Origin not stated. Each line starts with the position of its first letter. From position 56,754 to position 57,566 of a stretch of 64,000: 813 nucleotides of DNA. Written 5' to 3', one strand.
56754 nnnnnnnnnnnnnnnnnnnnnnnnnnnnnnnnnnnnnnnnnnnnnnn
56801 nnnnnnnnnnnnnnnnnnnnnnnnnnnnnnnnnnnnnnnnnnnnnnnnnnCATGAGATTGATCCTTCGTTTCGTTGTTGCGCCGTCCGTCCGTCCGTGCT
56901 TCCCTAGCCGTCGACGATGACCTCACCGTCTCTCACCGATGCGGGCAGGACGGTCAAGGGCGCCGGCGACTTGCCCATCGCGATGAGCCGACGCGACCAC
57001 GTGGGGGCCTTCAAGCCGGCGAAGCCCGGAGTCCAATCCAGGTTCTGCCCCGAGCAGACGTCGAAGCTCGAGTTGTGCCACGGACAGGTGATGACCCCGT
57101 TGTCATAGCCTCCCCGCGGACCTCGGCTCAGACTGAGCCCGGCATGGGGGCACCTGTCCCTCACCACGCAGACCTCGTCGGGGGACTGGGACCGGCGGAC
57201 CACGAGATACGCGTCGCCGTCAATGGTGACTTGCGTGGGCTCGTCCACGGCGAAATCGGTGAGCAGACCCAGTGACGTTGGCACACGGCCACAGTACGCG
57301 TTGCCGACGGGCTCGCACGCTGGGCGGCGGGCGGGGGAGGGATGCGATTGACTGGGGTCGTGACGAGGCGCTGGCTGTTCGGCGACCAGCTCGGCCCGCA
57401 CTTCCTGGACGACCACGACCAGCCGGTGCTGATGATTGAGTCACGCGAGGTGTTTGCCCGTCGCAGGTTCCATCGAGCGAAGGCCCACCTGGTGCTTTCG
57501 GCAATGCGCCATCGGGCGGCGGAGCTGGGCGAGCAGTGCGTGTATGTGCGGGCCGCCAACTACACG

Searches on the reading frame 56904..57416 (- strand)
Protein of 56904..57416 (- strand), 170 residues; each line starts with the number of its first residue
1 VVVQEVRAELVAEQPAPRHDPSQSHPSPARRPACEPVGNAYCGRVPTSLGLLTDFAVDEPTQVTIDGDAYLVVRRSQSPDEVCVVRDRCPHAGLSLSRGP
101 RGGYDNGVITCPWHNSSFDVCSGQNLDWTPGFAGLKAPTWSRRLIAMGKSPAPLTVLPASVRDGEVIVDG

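Call 5: search_protein_families(library=pfam, proteins=[window:56904-57416:-], max_evalue=1)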
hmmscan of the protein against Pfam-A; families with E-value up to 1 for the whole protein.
window:56904-57416:- (170 aa): 2 families
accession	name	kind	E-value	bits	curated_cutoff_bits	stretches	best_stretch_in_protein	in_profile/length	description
PF00355.32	Rieske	-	3.2e-13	49.9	20.3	1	54-128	10-78/88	Rieske [2Fe-2S] domain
PF13806.12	Rieske_2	-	0.00025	21.4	27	1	53-168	9-103/104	Rieske-like [2Fe-2S] domain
